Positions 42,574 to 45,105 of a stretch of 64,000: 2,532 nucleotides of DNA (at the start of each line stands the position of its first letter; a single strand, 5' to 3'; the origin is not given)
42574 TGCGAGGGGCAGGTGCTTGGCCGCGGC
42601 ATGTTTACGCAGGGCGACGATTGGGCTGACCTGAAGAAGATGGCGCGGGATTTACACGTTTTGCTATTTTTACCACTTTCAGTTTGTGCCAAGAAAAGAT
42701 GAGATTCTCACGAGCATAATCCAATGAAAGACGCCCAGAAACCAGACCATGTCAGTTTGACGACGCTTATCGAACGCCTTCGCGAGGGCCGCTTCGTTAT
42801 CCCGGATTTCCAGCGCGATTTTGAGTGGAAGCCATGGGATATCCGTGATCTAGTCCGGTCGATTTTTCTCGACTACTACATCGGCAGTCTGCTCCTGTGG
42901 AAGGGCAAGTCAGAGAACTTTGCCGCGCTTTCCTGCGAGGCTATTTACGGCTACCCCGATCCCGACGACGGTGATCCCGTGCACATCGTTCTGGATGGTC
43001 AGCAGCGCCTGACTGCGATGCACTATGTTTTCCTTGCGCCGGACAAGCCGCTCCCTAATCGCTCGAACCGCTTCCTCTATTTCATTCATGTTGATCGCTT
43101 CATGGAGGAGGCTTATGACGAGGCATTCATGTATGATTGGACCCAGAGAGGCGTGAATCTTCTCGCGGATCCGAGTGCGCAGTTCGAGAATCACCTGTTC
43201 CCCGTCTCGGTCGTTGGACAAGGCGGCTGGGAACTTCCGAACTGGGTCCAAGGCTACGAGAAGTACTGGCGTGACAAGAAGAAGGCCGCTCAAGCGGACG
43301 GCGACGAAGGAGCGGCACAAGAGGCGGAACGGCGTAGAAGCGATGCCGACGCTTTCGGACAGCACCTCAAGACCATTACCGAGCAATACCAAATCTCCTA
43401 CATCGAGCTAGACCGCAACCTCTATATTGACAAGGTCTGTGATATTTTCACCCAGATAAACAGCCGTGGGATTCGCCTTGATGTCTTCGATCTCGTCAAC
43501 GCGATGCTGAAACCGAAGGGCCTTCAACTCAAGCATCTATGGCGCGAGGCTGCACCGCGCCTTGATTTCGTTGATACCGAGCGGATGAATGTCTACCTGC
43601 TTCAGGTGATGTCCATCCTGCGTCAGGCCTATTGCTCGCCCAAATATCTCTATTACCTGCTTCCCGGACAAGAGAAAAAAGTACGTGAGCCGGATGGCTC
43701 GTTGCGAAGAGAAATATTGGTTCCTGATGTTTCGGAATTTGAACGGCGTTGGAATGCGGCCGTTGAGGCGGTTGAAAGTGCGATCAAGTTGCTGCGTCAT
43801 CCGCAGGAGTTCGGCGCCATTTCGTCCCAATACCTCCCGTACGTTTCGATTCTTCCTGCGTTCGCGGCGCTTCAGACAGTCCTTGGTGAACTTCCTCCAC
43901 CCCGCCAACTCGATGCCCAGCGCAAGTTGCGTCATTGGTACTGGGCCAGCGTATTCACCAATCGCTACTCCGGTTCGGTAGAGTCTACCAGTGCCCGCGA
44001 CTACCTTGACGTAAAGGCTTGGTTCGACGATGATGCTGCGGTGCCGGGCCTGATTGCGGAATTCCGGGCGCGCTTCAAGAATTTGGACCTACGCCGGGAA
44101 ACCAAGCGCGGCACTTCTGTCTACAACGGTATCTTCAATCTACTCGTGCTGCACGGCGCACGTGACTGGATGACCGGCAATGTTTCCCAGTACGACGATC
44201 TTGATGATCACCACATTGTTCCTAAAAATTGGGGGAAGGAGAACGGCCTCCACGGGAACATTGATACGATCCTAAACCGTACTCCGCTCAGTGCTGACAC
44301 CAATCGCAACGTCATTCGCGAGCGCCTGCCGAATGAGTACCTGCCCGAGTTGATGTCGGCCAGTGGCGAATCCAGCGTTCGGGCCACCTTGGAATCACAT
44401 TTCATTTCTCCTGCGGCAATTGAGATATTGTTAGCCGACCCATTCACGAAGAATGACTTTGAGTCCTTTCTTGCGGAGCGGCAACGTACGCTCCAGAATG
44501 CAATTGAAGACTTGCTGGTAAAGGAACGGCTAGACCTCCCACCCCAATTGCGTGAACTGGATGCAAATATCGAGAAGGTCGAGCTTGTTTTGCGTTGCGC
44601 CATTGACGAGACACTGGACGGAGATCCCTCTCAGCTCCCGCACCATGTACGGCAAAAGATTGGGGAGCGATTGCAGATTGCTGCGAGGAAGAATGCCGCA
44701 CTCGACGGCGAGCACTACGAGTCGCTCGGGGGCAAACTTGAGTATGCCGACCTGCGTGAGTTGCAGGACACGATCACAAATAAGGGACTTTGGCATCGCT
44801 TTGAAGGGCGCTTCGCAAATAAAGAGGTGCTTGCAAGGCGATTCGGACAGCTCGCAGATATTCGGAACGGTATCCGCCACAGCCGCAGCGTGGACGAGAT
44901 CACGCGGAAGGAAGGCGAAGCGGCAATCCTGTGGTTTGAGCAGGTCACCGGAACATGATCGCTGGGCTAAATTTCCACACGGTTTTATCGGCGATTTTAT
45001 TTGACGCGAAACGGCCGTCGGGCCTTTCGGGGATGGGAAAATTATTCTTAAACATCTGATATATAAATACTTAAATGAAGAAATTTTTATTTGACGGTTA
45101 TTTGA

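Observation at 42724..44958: GmrSD-type DUF262-DUF1524 nuclease with an added C-terminal Swt1-like HEPN domain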

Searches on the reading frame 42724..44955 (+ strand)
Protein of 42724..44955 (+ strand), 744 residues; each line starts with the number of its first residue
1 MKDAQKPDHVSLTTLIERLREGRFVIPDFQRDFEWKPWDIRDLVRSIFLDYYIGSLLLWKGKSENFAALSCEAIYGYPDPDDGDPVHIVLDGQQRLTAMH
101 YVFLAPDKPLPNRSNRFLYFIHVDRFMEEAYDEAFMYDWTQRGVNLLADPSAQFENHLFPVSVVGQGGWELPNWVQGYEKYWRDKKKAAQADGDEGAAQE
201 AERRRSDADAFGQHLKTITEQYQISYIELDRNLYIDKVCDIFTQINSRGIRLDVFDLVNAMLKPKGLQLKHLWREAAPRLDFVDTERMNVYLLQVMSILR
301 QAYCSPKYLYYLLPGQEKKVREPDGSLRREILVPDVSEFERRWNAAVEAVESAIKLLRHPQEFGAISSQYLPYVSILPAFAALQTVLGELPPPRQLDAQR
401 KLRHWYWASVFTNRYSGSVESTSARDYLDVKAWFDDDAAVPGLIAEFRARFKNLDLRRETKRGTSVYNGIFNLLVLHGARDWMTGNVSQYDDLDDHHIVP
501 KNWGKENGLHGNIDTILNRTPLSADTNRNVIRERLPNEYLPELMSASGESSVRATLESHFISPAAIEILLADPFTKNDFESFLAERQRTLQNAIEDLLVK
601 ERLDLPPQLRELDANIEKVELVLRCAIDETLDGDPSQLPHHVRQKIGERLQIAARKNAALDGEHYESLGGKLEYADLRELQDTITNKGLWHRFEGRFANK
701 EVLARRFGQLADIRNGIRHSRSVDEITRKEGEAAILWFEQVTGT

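Call 3: search_protein_families(library=pfam, proteins=[window:42724-44955:+], max_evalue=1)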
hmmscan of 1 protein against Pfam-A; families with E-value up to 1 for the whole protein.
window:42724-44955:+ (744 aa): 1 family
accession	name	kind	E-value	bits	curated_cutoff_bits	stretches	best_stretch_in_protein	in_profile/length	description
PF03235.19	GmrSD_N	-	2.9e-30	106.3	33.2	1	14-262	3-198/199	GmrSD restriction endonuclease, N-terminal domain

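Call 4: search_protein_families(library=padloc, proteins=[window:42724-44955:+], max_evalue=1)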
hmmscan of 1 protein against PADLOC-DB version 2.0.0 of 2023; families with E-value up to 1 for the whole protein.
window:42724-44955:+ (744 aa): 22 families
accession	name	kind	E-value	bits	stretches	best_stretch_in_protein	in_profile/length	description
PDLC04709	PDC-M55C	-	2e-26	90.8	2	6-261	11-237/554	-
PDLC04151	HEC-05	-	5.4e-21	72.9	2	10-100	26-127/600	-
PDLC04150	HEC-05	-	4.9e-16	56.7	1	9-258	7-256/583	-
PDLC04152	HEC-05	-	2.8e-09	34.1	2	15-67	12-67/566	-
PDLC04153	HEC-05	-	2.8e-09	33.7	2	15-74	12-71/621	-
PDLC03877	NsnA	-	3.4e-08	31.1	1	8-49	49-92/385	-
PDLC04157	HEC-06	-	6.9e-08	29.5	1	10-311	9-286/558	-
PDLC04155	HEC-06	-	8e-07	25.9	2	11-100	8-84/562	-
PDLC04154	HEC-06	-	1.3e-06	25.4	1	9-66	11-73/569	-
PDLC02687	Orf5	-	1.5e-05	21.9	1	21-66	15-67/543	Orf5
PDLC04592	PDC-M34B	-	3.9e-05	21.4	1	640-725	91-173/192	-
PDLC02695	Orf5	-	0.00032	17.2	1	6-99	4-91/601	Orf5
PDLC02786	SspE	-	0.0014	15.1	1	20-102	20-101/766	SspE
PDLC02788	SspE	-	0.0016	14.8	1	226-263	305-342/797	SspE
PDLC02693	Orf5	-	0.0017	15.4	1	21-110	6-87/543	Orf5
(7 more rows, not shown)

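Call 5: search_protein_families(library=ncbifam, proteins=[window:42724-44955:+], max_evalue=1)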
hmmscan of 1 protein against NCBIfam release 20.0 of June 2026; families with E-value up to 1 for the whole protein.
window:42724-44955:+ (744 aa): 0 families

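Call 7: search_solved_structures(query=window:42724-44955:+, max_evalue=1, show_alignments=2)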
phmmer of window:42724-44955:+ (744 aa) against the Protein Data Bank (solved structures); distinct sequences matched with E-value up to 1: 2.
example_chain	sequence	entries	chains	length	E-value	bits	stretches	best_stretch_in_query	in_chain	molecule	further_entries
7p9k_A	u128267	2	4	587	2.9e-08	35.6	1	12-100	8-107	DUF262 domain-containing protein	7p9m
5yxi_A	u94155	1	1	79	0.35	12.2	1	580-653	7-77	Designed protein dRafX6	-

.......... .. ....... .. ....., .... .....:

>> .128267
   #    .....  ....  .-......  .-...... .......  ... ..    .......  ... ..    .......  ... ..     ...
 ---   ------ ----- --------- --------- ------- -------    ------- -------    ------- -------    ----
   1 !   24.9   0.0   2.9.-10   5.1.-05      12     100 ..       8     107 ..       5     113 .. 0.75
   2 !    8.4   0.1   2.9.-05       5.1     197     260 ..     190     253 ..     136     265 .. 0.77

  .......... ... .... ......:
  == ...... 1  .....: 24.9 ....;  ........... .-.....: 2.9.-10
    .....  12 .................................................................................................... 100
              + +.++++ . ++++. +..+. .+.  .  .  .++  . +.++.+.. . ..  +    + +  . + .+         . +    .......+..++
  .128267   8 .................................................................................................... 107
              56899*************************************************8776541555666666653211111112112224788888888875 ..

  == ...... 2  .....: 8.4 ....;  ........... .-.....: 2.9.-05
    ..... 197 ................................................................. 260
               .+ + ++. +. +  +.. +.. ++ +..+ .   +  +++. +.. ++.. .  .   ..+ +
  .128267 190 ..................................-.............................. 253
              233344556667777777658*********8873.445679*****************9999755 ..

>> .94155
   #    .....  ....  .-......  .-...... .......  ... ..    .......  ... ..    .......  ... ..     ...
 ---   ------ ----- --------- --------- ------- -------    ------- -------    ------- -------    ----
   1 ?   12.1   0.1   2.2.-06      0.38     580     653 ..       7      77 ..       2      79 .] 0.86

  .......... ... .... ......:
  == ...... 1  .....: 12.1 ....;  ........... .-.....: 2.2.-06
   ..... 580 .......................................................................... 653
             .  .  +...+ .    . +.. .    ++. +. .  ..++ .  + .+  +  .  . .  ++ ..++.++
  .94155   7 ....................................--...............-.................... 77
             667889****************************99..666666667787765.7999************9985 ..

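Call 8: find_homologous_proteins(query=window:42724-44955:+, max_evalue=0.00001)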
Query window:42724-44955:+ (744 aa): 2912 proteins with E <= 0.00001 among 8000 candidates; the best 120 are listed.
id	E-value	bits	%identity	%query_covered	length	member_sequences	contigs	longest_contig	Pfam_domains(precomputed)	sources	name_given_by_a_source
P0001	0.0e+0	1722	100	100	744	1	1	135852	PF03235.20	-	-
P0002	0.0e+0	1536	89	100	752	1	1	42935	PF03235.20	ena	-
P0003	0.0e+0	1492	87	100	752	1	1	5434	PF03235.20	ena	-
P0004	0.0e+0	1463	85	100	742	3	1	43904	PF03235.20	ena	-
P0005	0.0e+0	1453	85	100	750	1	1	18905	PF03235.20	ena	-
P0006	0.0e+0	1453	85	100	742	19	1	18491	PF03235.20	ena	-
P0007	0.0e+0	1445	84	100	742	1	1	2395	PF03235.20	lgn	-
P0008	0.0e+0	1445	85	100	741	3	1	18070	PF03235.20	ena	-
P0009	0.0e+0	1442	84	100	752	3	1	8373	PF03235.20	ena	-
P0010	0.0e+0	1441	84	100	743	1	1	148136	PF03235.20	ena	-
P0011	0.0e+0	1441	84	100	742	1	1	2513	PF03235.20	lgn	-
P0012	0.0e+0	1441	84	100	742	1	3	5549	PF03235.20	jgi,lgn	jgi:hypothetical protein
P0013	0.0e+0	1440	84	100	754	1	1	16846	PF03235.20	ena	-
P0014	0.0e+0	1438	84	100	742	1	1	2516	PF03235.20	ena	-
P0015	0.0e+0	1438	84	100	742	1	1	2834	PF03235.20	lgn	-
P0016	0.0e+0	1436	84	100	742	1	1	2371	PF03235.20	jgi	jgi:hypothetical protein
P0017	0.0e+0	1436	84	100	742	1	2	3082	PF03235.20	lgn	-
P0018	0.0e+0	1436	84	100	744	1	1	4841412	PF03235.20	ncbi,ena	-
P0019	0.0e+0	1435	84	100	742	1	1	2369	PF03235.20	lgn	-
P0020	0.0e+0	1434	84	100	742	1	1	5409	PF03235.20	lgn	-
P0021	0.0e+0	1434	84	100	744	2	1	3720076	PF03235.20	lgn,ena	-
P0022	0.0e+0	1434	84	100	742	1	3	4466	PF03235.20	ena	-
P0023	0.0e+0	1432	84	100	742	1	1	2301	PF03235.20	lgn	-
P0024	0.0e+0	1430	84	100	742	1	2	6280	PF03235.20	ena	-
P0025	0.0e+0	1429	83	100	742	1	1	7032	PF03235.20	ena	-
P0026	0.0e+0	1425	84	100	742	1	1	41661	PF03235.20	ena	-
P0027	0.0e+0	1425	83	100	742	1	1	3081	PF03235.20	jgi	jgi:hypothetical protein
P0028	0.0e+0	1424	83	100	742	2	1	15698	PF03235.20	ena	-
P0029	0.0e+0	1423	84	100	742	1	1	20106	PF03235.20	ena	-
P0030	0.0e+0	1421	83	100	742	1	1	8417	PF03235.20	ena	-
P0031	0.0e+0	1421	83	100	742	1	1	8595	PF03235.20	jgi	jgi:hypothetical protein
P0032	0.0e+0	1421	84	100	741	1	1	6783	PF03235.20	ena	-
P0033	0.0e+0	1420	83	100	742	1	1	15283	PF03235.20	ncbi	ncbi:MAG: DUF262 domain-containing protein [Gemmatimonadota bacterium]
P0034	0.0e+0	1420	83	100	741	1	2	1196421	PF03235.20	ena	-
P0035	0.0e+0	1419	83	100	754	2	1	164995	PF03235.20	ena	-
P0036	0.0e+0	1418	83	100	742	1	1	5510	PF03235.20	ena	-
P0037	0.0e+0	1414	83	100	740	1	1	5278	PF03235.20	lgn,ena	-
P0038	0.0e+0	1412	83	100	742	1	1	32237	PF03235.20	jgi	-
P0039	0.0e+0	1412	83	100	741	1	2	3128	PF03235.20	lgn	-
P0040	0.0e+0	1409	82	100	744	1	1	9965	PF03235.20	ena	-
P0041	0.0e+0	1408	83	100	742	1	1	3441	PF03235.20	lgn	-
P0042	0.0e+0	1407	82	100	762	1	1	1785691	PF03235.20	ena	-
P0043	0.0e+0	1407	82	100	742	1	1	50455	PF03235.20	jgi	jgi:hypothetical protein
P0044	0.0e+0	1407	83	100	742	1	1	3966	PF03235.20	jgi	jgi:hypothetical protein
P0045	0.0e+0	1406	83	100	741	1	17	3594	PF03235.20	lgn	-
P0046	0.0e+0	1405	82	100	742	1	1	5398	PF03235.20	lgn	-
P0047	0.0e+0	1400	86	94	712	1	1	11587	PF03235.20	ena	-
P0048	0.0e+0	1399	81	100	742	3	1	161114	PF03235.20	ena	-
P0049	0.0e+0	1393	82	100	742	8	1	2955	PF03235.20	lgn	-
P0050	0.0e+0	1391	82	100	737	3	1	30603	PF03235.20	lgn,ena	-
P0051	0.0e+0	1382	81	100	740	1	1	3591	PF03235.20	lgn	-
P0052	0.0e+0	1376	81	100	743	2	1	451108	PF03235.20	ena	-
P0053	0.0e+0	1372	79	100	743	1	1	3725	PF03235.20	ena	-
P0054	0.0e+0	1371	80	100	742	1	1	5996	PF03235.20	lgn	-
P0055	0.0e+0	1368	79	99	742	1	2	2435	PF03235.20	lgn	-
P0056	0.0e+0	1367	82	98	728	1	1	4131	PF03235.20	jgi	jgi:hypothetical protein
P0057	0.0e+0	1363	80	100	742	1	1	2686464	PF03235.20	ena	-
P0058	0.0e+0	1361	79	100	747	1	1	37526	PF03235.20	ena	-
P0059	0.0e+0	1354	80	100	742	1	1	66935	PF03235.20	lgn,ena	-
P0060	0.0e+0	1354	78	100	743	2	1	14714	PF03235.20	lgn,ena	-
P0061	0.0e+0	1351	79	100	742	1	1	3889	PF03235.20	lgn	-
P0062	0.0e+0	1350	78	100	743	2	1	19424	PF03235.20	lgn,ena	-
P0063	0.0e+0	1344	79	100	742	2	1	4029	PF03235.20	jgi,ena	jgi:hypothetical protein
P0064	0.0e+0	1344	78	100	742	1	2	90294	PF03235.20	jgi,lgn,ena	jgi:hypothetical protein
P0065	0.0e+0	1341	78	100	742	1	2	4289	PF03235.20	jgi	jgi:hypothetical protein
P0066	0.0e+0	1335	83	94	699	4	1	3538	PF03235.20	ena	-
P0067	0.0e+0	1334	79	100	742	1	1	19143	PF03235.20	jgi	-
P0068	0.0e+0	1331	78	100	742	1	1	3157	PF03235.20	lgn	-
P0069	0.0e+0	1330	77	100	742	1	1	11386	PF03235.20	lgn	-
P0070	0.0e+0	1329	77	100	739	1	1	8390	PF03235.20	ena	-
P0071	0.0e+0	1328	78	100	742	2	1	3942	PF03235.20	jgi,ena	jgi:hypothetical protein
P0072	0.0e+0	1327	77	100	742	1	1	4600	PF03235.20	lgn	-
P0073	0.0e+0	1326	78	100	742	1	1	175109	PF03235.20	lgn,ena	-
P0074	0.0e+0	1323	78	100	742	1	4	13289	PF03235.20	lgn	-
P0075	0.0e+0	1322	79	100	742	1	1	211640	PF03235.20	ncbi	-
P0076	0.0e+0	1319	76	100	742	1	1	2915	PF03235.20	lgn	-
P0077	0.0e+0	1318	77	100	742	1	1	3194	PF03235.20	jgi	jgi:hypothetical protein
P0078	0.0e+0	1316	77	100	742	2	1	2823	PF03235.20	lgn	-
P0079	0.0e+0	1314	75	100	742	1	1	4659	PF03235.20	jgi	-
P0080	0.0e+0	1314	77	100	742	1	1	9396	PF03235.20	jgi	-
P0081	0.0e+0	1313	77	100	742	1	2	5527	PF03235.20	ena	-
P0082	0.0e+0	1313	76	100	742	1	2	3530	PF03235.20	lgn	-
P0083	0.0e+0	1312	76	100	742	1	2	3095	PF03235.20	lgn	-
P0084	0.0e+0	1312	76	100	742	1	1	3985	PF03235.20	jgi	jgi:hypothetical protein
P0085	0.0e+0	1311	76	100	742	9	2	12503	PF03235.20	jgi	jgi:hypothetical protein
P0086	0.0e+0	1310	76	100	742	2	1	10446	PF03235.20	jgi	-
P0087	0.0e+0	1308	75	100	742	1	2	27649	PF03235.20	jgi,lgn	jgi:hypothetical protein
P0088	0.0e+0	1308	76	100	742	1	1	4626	PF03235.20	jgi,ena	-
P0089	0.0e+0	1308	75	100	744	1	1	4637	PF03235.20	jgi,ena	-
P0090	0.0e+0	1306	76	100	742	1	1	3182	PF03235.20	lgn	-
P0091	0.0e+0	1306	76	100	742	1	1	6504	PF03235.20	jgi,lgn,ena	-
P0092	0.0e+0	1305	76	100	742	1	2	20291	PF03235.20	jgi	jgi:hypothetical protein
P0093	0.0e+0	1304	75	100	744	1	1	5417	PF03235.20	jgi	jgi:hypothetical protein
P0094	0.0e+0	1303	76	100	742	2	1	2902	PF03235.20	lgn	-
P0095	0.0e+0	1302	76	100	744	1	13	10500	PF03235.20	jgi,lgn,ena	-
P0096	0.0e+0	1300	76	100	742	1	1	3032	PF03235.20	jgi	jgi:hypothetical protein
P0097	0.0e+0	1299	76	100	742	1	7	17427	PF03235.20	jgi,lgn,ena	jgi:hypothetical protein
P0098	0.0e+0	1298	77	100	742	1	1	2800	PF03235.20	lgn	-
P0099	0.0e+0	1297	75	100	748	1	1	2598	PF03235.20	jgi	-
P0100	0.0e+0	1297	76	100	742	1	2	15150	PF03235.20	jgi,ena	-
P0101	0.0e+0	1297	75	100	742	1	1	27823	PF03235.20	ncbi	-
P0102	0.0e+0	1295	76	100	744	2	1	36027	PF03235.20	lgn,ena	-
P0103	0.0e+0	1295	75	100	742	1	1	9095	PF03235.20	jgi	jgi:hypothetical protein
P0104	0.0e+0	1293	76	100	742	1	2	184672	PF03235.20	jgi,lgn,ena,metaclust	metaclust:\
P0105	0.0e+0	1292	76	100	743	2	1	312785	PF03235.20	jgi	jgi:hypothetical protein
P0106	0.0e+0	1292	75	100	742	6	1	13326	PF03235.20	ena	-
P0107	0.0e+0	1291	75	100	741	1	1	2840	PF03235.20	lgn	-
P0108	0.0e+0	1290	76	100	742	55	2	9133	PF03235.20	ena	-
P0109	0.0e+0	1290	74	100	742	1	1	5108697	PF03235.20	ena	-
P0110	0.0e+0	1290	76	100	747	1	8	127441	PF03235.20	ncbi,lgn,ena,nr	ncbi:MAG: DUF262 domain-containing protein [Gammaproteobacteria bacterium]|nr:DUF262 domain-containi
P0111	0.0e+0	1289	76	100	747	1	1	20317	PF03235.20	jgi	jgi:hypothetical protein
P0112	0.0e+0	1289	75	100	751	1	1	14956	PF03235.20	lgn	-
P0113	0.0e+0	1289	75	100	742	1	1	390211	PF03235.20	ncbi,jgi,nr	ncbi:MAG: hypothetical protein QOF89_5646 [Acidobacteriota bacterium]|jgi:hypothetical protein|nr:hy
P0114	0.0e+0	1288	75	100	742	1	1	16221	PF03235.20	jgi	jgi:hypothetical protein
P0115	0.0e+0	1288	74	100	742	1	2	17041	PF03235.20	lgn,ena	-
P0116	0.0e+0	1287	75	100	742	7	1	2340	PF03235.20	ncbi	ncbi:MAG: hypothetical protein C4340_07305 [Armatimonadota bacterium]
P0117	0.0e+0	1286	75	100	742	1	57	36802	PF03235.20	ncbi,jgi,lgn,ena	jgi:hypothetical protein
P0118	0.0e+0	1286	75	100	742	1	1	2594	PF03235.20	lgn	-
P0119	0.0e+0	1285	75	100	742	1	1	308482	PF03235.20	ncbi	-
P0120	0.0e+0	1285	74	100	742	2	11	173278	PF03235.20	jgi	jgi:hypothetical protein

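Call 22: search_protein_families(library=pfam, alignment_id=A1, max_evalue=0.01)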
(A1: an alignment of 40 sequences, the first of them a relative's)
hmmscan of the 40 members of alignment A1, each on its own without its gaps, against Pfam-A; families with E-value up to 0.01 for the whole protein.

A. member 1, P0001 (744 aa): 1 family
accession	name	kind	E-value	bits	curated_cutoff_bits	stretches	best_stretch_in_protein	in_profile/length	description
PF03235.19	GmrSD_N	-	2.9e-30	106.3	33.2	1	14-262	3-198/199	GmrSD restriction endonuclease, N-terminal domain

B. families by the number of members that match (of 40 scanned): 21 families
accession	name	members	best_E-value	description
PF03235.19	GmrSD_N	17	7.5e-33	GmrSD restriction endonuclease, N-terminal domain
PF05066.19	HARE-HTH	3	1.2e-25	HB1, ASXL, restriction endonuclease HTH domain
PF13337.12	BrxL_ATPase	2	1.5e-100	Lon-like protease BrxL-like, ATPase domain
PF18731.6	HEPN_Swt1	2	0.00084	Swt1-like HEPN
PF00069.31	Pkinase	1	5.9e-30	Protein kinase domain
PF20442.3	BrxL_N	1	4.2e-25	BREX system Lon protease-like protein BrxL N-terminal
PF07714.23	PK_Tyr_Ser-Thr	1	2e-23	Protein tyrosine and serine/threonine kinase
PF00078.32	RVT_1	1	2.8e-19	Reverse transcriptase (RNA-dependent DNA polymerase)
PF04471.18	Mrr_cat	1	1.9e-16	Restriction endonuclease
PF00271.37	Helicase_C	1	1.4e-10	Helicase conserved C-terminal domain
PF04326.19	SLFN_AlbA_2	1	4.5e-10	Schlafen, AlbA_2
PF00211.25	Guanylate_cyc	1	9.5e-10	Adenylate and Guanylate cyclase catalytic domain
PF14338.12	Mrr_N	1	1.6e-09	Mrr N-terminal domain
PF14531.12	Kinase-like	1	0.0005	Kinase-like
PF22722.2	NA-iREase1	1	0.00088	NACHT-associated inactive Restriction Endonuclease 1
PF07510.16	GmrSD_C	1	0.0065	GmrSD restriction endonucleases, C-terminal domain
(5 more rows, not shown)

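Call 35: predict_structure(alignment_id=A2)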
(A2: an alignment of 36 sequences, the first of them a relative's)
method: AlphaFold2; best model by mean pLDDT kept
length: 744 residues; sequences in the alignment: 36
mean_pLDDT: 87.6   pTM: 0.64
mean pLDDT of the five models: 87.6, 86.3, 85.7, 85.1, 84.4
residues with pLDDT >= 90: 381; 70-90: 323; 50-70: 36; < 50: 4
segments of 3 or more residues with pLDDT < 50: 1-3
pLDDT, mean of each block of 10 residues (from residue 1): 66 91 86 85 93 88 84 77 82 87 87 84 95 87 73 92 88 93 94 92 92 90 89 82 67 80 85 92 86 95 90 90 89 94 96 90 84 92 94 84 94 86 93 92 90 89 91 89 79 87 91 93 89 92 91 90 96 96 95 83 62 87 91 92 92 77 86 91 91 85 91 80 82 91 72
secondary structure, 60 per line:
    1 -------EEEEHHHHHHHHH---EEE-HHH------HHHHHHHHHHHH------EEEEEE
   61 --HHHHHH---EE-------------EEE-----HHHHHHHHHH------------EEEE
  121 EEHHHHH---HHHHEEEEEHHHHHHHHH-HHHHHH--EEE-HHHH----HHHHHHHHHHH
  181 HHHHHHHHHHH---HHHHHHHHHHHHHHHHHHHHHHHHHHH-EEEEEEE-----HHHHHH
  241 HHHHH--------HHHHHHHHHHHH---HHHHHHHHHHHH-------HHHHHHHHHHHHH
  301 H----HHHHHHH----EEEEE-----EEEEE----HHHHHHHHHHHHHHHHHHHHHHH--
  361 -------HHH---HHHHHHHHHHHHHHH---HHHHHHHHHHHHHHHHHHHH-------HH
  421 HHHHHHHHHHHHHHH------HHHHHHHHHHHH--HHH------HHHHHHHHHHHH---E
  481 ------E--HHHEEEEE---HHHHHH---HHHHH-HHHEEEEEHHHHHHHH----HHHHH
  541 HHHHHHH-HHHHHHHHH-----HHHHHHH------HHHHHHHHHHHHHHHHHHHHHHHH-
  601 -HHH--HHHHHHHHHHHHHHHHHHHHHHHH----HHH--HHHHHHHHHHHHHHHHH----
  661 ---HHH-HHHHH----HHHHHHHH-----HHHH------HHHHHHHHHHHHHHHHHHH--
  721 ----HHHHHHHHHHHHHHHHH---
elements in order (helices of 4 or more, strands of 3 or more residues): E8-11 H12-20 E24-26 H37-48 E55-60 H63-68 E87-89 H95-104 E117-122 H123-127 H131-134 E135-139 H140-148 H150-155 E158-160 H162-165 H170-191 H195-221 E223-229 H235-245 H254-265 H269-280 H288-301 H306-312 E317-321 E327-331 H336-358 H374-388 H392-411 H419-435 H442-453 H465-476 E493-497 H501-506 H510-514 E519-523 H524-531 H536-547 H549-557 H563-569 H576-599 H607-630 H640-656 H668-672 H677-684 H690-693 H700-718 H725-741
